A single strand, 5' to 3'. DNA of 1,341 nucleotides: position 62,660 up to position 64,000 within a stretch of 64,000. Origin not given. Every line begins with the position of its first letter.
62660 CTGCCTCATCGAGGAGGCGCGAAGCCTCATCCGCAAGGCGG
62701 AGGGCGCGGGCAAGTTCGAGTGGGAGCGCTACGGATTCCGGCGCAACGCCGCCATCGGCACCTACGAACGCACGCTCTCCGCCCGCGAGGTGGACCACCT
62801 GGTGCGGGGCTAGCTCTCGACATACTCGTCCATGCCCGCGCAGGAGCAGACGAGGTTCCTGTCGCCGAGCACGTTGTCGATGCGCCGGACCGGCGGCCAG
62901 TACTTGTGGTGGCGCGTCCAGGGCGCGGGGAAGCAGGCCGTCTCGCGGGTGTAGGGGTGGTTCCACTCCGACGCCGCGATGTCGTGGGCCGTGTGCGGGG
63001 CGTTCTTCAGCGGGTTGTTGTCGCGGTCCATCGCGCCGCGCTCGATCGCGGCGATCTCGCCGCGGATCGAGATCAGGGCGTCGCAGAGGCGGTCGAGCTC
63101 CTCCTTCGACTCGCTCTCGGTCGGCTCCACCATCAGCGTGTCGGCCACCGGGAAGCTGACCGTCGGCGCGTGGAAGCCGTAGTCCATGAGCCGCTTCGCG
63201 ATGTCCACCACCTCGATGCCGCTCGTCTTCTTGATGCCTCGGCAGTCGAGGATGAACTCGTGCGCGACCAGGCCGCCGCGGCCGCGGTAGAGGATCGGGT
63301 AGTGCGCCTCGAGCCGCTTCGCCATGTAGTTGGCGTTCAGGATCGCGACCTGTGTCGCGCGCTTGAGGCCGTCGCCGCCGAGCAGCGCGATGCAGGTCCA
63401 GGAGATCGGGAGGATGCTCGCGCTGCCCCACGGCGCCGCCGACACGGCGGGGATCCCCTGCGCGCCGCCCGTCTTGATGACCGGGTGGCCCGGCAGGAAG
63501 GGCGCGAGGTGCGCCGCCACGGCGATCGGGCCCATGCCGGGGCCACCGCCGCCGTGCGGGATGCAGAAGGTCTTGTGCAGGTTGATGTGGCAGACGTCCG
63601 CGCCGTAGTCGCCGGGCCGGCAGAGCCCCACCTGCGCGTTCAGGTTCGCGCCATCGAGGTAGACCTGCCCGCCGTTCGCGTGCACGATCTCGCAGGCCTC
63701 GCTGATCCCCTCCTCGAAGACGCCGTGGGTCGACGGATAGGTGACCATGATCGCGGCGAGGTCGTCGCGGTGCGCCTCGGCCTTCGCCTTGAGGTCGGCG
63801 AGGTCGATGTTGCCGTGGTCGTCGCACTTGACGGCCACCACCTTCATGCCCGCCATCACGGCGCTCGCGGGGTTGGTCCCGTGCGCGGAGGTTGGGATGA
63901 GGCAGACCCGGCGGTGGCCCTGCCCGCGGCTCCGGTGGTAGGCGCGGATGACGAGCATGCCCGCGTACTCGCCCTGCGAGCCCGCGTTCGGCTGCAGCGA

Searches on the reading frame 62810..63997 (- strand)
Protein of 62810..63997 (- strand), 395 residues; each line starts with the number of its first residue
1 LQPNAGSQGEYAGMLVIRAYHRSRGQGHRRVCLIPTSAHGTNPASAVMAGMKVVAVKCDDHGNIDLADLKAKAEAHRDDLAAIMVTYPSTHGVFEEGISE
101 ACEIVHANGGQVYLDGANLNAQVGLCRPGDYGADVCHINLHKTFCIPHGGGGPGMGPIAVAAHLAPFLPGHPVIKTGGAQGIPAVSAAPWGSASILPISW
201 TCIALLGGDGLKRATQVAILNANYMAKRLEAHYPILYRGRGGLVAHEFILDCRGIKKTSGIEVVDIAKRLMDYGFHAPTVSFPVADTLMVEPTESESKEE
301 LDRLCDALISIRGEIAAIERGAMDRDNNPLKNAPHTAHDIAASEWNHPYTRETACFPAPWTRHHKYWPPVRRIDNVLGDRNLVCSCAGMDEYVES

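Call 29: search_protein_families(library=pfam, proteins=[window:62810-63997:-], max_evalue=0.001)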
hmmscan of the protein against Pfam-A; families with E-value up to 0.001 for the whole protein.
window:62810-63997:- (395 aa): 4 families
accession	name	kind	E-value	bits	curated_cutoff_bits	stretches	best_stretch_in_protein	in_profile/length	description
PF21478.3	GcvP2_C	-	4.6e-61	204.6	27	1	214-335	1-122/122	Glycine dehydrogenase, C-terminal domain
PF02347.22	GDC-P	-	1.5e-08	34.4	26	1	63-183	181-298/429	Glycine cleavage system P-protein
PF01212.27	Beta_elim_lyase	-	4.8e-05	23.3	27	1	41-150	86-207/288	Beta-eliminating lyase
PF00266.25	Aminotran_5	-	0.00078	18.9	21.5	1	14-149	75-207/371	Aminotransferase class-V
